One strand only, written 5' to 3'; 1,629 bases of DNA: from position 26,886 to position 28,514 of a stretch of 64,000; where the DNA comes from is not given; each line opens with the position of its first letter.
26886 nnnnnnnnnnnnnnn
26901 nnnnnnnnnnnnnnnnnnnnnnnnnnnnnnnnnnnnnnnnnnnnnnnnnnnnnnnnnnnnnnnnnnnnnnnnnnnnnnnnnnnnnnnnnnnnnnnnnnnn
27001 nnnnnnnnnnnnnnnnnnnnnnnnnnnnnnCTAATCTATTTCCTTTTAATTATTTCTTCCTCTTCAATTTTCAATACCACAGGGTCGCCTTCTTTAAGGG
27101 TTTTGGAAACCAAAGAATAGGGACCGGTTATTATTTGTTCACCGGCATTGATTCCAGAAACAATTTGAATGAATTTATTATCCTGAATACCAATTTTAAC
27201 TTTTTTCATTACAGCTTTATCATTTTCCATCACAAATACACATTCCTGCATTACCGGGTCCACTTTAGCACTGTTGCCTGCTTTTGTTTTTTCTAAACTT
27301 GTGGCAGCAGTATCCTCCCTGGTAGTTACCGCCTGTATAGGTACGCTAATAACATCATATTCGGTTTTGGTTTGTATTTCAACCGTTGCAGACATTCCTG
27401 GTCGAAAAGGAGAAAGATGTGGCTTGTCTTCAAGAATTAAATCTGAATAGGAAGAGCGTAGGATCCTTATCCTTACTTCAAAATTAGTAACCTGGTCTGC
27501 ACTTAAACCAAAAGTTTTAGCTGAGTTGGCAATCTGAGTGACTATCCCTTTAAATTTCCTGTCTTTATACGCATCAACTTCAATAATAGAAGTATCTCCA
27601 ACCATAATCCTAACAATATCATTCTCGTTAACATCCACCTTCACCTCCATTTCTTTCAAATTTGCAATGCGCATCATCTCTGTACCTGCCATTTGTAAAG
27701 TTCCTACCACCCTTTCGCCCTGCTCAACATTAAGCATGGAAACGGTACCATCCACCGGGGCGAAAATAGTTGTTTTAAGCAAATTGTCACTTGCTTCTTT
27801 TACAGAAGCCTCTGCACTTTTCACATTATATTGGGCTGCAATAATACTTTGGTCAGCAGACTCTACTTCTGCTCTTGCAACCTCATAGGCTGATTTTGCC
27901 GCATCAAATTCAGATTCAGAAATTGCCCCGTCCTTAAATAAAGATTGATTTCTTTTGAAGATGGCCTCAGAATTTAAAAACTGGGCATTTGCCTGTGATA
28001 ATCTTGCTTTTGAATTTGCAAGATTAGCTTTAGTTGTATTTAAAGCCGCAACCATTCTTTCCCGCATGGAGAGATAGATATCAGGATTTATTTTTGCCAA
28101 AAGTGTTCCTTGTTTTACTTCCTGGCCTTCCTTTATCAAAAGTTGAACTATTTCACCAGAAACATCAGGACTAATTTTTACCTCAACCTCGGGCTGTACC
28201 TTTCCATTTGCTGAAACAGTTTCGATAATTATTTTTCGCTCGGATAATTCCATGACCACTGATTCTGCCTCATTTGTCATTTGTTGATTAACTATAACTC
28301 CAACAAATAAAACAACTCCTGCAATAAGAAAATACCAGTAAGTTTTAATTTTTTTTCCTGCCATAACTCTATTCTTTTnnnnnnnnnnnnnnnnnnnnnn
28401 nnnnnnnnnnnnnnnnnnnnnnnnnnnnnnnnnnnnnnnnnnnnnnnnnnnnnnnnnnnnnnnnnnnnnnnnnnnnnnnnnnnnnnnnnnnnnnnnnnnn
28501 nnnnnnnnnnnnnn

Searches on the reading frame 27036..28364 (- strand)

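Call 8: search_protein_families(library=pfam, proteins=[window:27036-28364:-], max_evalue=0.001)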
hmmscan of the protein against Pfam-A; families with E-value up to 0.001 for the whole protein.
window:27036-28364:- (442 aa): 4 families
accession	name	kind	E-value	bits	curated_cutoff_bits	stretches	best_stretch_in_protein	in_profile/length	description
PF16576.10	HlyD_D23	-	4e-18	65.9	30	1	49-281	5-187/214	Barrel-sandwich domain of CusB or HlyD membrane-fusion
PF13437.12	HlyD_3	-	9.7e-14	52.4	22.2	1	199-299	1-93/106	HlyD family secretion protein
PF13533.13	Biotin_lipoyl_2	-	5.2e-13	48.9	29.8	1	62-93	1-32/32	Biotin-lipoyl like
PF02321.23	OEP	-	0.00028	21.2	22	1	82-181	83-182/187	Outer membrane efflux protein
